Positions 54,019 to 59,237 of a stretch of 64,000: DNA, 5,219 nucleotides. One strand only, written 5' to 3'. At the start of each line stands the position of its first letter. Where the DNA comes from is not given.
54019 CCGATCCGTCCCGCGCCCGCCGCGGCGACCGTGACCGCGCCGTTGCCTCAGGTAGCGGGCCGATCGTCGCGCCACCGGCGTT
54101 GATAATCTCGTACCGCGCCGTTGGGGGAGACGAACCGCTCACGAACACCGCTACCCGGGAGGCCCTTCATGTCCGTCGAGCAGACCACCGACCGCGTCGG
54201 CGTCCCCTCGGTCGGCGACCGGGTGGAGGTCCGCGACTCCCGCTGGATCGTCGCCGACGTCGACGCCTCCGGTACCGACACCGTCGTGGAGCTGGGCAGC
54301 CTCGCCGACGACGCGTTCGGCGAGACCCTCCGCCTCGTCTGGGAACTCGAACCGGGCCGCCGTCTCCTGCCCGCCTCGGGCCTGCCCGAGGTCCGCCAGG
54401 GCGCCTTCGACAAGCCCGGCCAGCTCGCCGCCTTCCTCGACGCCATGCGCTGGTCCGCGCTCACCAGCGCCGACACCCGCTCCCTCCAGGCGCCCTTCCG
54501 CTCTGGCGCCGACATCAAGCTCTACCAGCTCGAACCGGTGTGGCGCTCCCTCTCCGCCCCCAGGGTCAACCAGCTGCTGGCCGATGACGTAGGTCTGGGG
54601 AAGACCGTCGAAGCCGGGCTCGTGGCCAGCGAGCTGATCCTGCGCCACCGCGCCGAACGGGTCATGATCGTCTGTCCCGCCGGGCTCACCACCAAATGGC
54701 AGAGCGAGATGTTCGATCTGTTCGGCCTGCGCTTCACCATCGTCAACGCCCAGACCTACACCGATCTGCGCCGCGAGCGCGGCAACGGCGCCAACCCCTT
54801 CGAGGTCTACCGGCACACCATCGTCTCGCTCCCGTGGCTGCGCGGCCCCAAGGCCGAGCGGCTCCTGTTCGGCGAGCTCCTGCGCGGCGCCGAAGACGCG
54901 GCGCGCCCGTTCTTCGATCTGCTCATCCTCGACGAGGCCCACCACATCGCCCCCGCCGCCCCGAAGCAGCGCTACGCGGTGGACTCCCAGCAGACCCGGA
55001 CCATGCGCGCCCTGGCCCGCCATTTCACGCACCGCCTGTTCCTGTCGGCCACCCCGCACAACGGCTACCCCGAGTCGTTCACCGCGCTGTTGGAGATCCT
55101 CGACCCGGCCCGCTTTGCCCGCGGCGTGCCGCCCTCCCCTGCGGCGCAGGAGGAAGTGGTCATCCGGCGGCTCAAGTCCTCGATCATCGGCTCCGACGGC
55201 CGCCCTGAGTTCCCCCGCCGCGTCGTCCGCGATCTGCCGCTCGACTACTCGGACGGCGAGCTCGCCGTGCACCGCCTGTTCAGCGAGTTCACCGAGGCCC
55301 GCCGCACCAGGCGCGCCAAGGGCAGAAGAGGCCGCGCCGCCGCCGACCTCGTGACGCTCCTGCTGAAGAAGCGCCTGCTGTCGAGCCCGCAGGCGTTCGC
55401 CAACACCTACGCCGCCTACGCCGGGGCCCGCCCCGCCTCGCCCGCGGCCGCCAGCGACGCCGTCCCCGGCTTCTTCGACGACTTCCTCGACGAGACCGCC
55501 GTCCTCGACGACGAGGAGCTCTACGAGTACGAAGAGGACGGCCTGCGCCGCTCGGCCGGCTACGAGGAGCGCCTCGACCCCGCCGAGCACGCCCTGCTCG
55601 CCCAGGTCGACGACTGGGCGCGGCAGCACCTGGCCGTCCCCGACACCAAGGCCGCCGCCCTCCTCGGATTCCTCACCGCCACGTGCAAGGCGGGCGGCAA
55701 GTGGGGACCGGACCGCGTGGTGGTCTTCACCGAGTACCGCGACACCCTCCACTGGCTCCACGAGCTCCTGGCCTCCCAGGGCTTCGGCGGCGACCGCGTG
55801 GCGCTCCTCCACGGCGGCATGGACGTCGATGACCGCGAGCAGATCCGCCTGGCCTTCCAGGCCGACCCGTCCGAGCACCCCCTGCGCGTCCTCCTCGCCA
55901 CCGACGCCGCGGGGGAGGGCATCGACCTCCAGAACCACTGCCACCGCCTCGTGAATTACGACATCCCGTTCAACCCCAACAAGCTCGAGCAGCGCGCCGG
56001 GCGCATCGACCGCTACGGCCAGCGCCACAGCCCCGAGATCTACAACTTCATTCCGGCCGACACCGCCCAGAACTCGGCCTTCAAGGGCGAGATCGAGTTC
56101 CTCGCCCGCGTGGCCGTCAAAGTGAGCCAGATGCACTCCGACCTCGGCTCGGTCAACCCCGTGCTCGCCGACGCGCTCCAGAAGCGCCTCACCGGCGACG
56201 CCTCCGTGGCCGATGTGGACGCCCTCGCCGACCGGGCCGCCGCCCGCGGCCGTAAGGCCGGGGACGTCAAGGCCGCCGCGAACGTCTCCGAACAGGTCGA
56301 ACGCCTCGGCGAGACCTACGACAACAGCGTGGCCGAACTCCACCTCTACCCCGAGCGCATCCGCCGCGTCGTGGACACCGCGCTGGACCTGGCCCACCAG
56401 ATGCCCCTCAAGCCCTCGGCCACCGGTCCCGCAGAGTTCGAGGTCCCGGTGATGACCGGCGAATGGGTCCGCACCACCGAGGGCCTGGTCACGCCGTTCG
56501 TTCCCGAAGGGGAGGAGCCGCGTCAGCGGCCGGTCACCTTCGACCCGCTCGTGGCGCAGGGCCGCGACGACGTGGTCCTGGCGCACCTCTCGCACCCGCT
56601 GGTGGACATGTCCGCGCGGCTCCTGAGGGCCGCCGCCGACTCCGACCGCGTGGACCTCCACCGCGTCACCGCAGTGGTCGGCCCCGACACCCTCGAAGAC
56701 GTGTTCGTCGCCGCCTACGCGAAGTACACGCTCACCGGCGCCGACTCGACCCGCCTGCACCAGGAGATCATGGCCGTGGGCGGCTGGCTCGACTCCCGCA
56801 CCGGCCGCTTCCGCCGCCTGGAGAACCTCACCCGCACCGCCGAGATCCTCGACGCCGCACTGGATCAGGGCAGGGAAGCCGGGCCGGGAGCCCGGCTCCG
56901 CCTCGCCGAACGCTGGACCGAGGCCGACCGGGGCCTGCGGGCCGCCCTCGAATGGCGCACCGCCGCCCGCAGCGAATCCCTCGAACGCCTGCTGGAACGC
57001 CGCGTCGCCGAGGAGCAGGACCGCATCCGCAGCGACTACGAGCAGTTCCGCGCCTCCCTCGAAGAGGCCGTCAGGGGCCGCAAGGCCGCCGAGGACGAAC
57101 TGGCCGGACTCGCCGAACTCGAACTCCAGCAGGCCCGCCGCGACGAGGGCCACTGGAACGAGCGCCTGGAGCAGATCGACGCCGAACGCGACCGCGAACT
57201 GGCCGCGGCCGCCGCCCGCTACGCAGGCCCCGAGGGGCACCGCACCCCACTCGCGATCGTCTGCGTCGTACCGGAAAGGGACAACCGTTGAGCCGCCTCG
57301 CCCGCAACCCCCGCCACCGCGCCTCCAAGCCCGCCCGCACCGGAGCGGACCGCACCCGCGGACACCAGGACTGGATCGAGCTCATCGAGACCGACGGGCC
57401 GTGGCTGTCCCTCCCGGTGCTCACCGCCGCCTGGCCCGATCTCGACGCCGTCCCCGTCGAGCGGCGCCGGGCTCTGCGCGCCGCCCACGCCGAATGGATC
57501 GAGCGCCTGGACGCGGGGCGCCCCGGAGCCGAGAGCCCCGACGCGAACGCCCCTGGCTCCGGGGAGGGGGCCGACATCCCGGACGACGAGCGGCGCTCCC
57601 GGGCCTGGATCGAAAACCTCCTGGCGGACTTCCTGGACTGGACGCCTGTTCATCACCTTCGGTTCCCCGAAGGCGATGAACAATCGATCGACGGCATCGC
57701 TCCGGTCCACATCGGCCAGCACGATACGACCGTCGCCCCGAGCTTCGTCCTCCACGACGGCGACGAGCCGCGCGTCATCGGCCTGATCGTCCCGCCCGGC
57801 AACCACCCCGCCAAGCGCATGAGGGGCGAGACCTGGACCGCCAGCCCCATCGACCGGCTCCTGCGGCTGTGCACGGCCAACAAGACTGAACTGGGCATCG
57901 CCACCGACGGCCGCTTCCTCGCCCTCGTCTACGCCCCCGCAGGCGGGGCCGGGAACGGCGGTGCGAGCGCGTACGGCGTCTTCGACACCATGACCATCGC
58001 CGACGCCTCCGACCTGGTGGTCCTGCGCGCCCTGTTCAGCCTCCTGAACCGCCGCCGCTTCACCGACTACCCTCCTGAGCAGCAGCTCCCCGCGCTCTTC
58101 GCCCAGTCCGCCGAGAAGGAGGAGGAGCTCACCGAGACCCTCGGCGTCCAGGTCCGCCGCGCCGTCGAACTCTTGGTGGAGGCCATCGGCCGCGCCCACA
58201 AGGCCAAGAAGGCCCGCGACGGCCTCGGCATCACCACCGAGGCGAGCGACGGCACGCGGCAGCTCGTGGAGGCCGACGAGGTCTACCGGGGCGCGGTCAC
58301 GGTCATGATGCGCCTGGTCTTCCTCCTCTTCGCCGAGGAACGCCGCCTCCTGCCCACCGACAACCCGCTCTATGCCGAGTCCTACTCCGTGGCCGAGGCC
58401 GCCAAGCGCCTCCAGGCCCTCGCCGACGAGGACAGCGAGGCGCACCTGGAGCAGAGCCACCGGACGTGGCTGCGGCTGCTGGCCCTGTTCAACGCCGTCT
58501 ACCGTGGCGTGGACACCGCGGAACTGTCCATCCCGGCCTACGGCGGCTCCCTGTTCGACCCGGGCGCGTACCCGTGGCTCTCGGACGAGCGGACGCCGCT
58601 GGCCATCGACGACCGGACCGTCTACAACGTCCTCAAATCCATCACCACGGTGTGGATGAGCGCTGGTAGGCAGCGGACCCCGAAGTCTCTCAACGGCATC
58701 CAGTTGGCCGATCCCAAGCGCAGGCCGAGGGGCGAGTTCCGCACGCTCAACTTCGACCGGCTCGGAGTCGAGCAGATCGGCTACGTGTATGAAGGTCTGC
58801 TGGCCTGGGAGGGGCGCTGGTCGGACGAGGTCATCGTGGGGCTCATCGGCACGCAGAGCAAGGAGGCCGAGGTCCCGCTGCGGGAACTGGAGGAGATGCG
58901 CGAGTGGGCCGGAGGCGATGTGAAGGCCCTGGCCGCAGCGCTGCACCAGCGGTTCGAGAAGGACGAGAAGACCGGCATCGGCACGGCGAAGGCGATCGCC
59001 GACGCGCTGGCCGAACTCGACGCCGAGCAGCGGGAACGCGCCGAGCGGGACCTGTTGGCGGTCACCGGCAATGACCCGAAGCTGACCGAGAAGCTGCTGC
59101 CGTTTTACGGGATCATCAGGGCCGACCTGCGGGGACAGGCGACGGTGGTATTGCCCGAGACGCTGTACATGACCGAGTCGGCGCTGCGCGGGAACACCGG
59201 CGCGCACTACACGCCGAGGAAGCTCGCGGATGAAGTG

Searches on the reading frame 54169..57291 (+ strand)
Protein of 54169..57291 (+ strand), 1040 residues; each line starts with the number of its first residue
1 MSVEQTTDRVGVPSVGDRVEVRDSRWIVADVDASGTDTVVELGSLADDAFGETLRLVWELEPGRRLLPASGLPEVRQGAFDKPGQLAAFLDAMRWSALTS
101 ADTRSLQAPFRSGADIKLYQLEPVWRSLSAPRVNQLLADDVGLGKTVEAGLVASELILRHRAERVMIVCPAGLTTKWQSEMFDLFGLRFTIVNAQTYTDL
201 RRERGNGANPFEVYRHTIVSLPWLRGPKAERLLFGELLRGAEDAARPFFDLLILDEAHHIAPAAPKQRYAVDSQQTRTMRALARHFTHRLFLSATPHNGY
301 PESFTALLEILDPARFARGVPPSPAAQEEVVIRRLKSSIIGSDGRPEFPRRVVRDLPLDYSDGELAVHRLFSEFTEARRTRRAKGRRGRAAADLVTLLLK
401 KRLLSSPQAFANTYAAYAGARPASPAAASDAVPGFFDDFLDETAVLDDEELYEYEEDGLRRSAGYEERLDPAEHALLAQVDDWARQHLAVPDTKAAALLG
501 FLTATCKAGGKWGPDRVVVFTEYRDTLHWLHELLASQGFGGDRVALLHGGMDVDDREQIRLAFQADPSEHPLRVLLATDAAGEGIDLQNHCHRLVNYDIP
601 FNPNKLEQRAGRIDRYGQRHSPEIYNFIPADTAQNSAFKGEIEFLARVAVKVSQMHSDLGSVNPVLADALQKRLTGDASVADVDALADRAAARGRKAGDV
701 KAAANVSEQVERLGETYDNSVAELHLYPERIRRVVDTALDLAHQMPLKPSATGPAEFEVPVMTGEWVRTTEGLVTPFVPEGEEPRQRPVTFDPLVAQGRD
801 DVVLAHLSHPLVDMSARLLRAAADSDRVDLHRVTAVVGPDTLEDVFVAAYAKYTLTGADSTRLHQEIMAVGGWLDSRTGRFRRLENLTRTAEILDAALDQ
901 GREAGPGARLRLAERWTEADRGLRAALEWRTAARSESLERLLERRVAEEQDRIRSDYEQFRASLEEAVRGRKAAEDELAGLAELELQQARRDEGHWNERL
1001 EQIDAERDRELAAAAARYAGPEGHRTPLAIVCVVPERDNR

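Call 8: search_protein_families(library=pfam, proteins=[window:54169-57288:+], max_evalue=0.01)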
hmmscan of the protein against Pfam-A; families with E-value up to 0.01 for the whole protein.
window:54169-57288:+ (1040 aa): 3 families
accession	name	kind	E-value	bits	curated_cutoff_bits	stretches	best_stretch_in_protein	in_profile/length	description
PF00271.37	Helicase_C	-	6.1e-19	68.7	23.5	1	514-617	15-110/110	Helicase conserved C-terminal domain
PF00176.29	SNF2-rel_dom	-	1.7e-10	41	24.9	1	132-317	17-184/290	SNF2-related domain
PF04851.21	ResIII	-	9.2e-06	26.1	22.5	1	134-297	25-163/164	Type III restriction enzyme, res subunit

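Call 9: search_protein_families(library=padloc, proteins=[window:54169-57288:+], max_evalue=0.01)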
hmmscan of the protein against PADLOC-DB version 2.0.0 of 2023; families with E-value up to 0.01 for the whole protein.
window:54169-57288:+ (1040 aa): 46 families (the best 25 are shown)
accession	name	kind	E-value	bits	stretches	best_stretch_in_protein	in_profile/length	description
PDLC02621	DrmD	-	0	1271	1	6-1039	6-1038/1040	DrmD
PDLC02572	DrmA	-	0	1128.8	1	11-1037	12-1036/1043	DrmA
PDLC02633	DrmD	-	1.3e-198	659.8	1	9-822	8-836/839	DrmD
PDLC02632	DrmD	-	6.1e-187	621.1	1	9-636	12-643/662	DrmD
PDLC02624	DrmD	-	2e-142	474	1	154-753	3-600/652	DrmD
PDLC02625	DrmD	-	4.5e-124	413.7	1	305-1021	67-766/792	DrmD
PDLC02622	DrmD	-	1.5e-105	351.5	1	11-406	14-409/422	DrmD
PDLC02629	DrmD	-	1e-87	292.7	1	532-1036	1-500/508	DrmD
PDLC02504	BrxHI|BrxHII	-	8.1e-72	240.5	1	116-795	110-747/971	BrxHII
PDLC02500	BrxHI|BrxHII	-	1.5e-69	233.6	1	108-633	83-590/933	BrxHI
PDLC00659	HmaA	-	2.3e-67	225.8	2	133-410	123-387/1176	SNF2 helicase / DEAD-box helicase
PDLC02618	DrmD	-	2.9e-56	188.8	1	14-265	5-253/273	DrmD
PDLC02620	DrmD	-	4.4e-55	185.2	1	120-702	104-652/1060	DrmD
PDLC02623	DrmD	-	2.9e-53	178.9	2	437-668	460-669/1040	DrmD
PDLC02840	DpdE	-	6e-42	142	3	515-635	561-673/1091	DpdE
PDLC02841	DpdE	-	5.9e-20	68.6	2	81-183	134-236/1037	DpdE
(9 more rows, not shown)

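Call 10: search_protein_families(library=ncbifam, proteins=[window:54169-57288:+], max_evalue=0.01)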
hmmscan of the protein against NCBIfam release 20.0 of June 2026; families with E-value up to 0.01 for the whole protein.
window:54169-57288:+ (1040 aa): 26 families (the best 25 are shown)
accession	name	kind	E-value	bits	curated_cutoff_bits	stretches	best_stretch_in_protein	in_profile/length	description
NF038317.1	DISARM_DrmD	equivalog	0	1252.3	610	1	13-1037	2-1020/1021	DISARM system SNF2-like helicase DrmD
NF041062.1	DpdE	equivalog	4.4e-51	173.9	500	2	103-317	141-318/1048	protein DpdE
NF003426.0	PRK04914.1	equivalog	1.3e-50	172.5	576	2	130-317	170-337/959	RNA polymerase-associated protein RapA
NF042964.1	phospholipD_antiphage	equivalog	4.1e-42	144.5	1100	2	374-639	578-813/895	phospholipase D-like domain-containing anti-phage protein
NF038318.1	DISARM_DrmD_b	equivalog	1.5e-33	116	950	2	572-630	487-544/868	DISARM system SNF2-like helicase DrmD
NF041790.1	anti-phage_ZorD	equivalog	7.7e-10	37.4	1500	1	511-621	919-1029/1035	type I Zorya anti-phage system protein ZorD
NF008394.0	PRK11192.1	equivalog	1.4e-09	37.3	507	1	515-619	248-344/441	ATP-dependent RNA helicase SrmB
NF008744.0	PRK11776.1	equivalog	3.1e-09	35.9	524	1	513-619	241-339/460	ATP-dependent RNA helicase DbpA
NF053631.1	RNA_helic_CshA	equivalog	4.3e-09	35.7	646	1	514-619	237-334/434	degradosome RNA helicase CshA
NF053675.1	pilus_reg_Snf2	equivalog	2.2e-08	32.7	1100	1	132-181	603-650/1029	pilus expression-regulating Snf2 family helicase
NF002340.1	PRK01297.1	equivalog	1.1e-07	31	564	1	515-619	250-346/372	ATP-dependent RNA helicase RhlB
NF010337.0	PRK13766.1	equivalog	3e-07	28.9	610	1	515-615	367-467/781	Hef nuclease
NF003419.0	PRK04837.1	equivalog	3.9e-07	29.1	588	1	512-619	255-353/424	ATP-dependent RNA helicase RhlB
NF053711.1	RNA_heli_RhlE1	exception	4.6e-06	25.6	750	1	511-635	243-355/434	RNA helicase RhlE1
TIGR01389.1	recQ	equivalog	5e-06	25.2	640.2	1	518-632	228-333/591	DNA helicase RecQ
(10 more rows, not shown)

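Call 12: find_encoding_contigs(protein=window:54169-57291:+, flank=10000, max_places=6)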
Protein window:54169-57291:+ (1040 aa): no gene with exactly this product is on record in the collection.

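Call 39: search_solved_structures(query=window:54169-57288:+, max_evalue=0.001)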
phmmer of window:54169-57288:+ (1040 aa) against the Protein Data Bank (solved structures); distinct sequences matched with E-value up to 0.001: 73 (the best 60 are shown).
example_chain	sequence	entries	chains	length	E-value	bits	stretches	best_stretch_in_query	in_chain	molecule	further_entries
8so8_A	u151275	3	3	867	5.9e-35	124.1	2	129-316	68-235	RNA polymerase-associated protein RapA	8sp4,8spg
6bog_A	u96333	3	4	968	8.9e-35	123.5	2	129-316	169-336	RNA polymerase-associated protein RapA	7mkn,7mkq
7m8e_F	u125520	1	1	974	9.1e-35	123.5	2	129-316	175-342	RNA polymerase-associated protein RapA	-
4s20_K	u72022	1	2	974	9.6e-35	123.4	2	129-316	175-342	RNA polymerase-associated protein RapA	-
8t0l_F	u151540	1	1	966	4.6e-34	121.2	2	129-316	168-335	RNA polymerase-associated protein RapA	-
1z63_A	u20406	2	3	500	1.7e-10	43.1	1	515-634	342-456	Helicase of the snf2/rad54 family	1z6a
6gej_M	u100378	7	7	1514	3.8e-10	42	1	515-722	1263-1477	Helicase SWR1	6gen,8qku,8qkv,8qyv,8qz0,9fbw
9b1d_A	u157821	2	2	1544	3.9e-10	41.9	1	515-722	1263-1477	Helicase SWR1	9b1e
6ftx_W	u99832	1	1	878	6.2e-09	38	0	103-368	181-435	Chromatin-remodeling ATPase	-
7xyf_K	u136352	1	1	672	7.2e-09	37.8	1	514-635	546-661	ATP-dependent helicase fft3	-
7xyg_K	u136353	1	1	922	1.5e-08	36.7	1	514-635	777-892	ATP-dependent helicase fft3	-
3mwy_W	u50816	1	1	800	1.6e-08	36.6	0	103-317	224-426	Chromo domain-containing protein 1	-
9n6h_K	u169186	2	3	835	1.8e-08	36.4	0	103-317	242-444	Chromo domain-containing protein 1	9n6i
9i9f_A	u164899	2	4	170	2.1e-08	36.2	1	516-619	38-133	Eukaryotic initiation factor 4A-I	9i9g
2hjv_A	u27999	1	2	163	2.5e-08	35.9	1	513-621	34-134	ATP-dependent RNA helicase dbpA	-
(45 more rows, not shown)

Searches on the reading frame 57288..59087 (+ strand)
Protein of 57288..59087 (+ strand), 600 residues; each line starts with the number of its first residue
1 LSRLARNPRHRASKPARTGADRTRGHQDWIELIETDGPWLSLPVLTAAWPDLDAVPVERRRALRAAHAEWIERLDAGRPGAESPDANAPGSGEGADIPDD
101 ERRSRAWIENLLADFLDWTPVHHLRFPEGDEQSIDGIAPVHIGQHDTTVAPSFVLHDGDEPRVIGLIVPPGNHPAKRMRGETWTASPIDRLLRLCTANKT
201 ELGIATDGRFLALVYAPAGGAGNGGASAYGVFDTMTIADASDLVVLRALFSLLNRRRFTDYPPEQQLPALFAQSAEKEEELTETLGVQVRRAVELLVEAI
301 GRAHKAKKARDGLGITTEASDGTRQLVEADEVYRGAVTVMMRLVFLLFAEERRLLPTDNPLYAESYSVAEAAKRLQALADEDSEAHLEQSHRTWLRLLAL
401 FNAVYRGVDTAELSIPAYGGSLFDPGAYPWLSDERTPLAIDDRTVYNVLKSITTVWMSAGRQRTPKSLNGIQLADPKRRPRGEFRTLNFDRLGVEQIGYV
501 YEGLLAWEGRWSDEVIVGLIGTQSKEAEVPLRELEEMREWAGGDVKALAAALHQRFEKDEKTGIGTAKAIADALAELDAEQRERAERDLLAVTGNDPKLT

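Call 46: search_solved_structures(query=A1, max_evalue=10)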
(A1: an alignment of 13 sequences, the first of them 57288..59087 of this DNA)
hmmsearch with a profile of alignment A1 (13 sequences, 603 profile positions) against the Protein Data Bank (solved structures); distinct sequences matched with E-value up to 10: 0.

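Call 47: search_protein_families(library=pfam, proteins=[window:57288-59087:+], max_evalue=10)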
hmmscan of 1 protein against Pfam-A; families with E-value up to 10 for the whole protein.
window:57288-59087:+ (600 aa): 1 family
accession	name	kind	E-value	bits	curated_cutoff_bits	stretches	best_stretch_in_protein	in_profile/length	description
PF20465.4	MmeI_hel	-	0.12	13.5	27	1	340-356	7-23/75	MmeI, helicase spacer domain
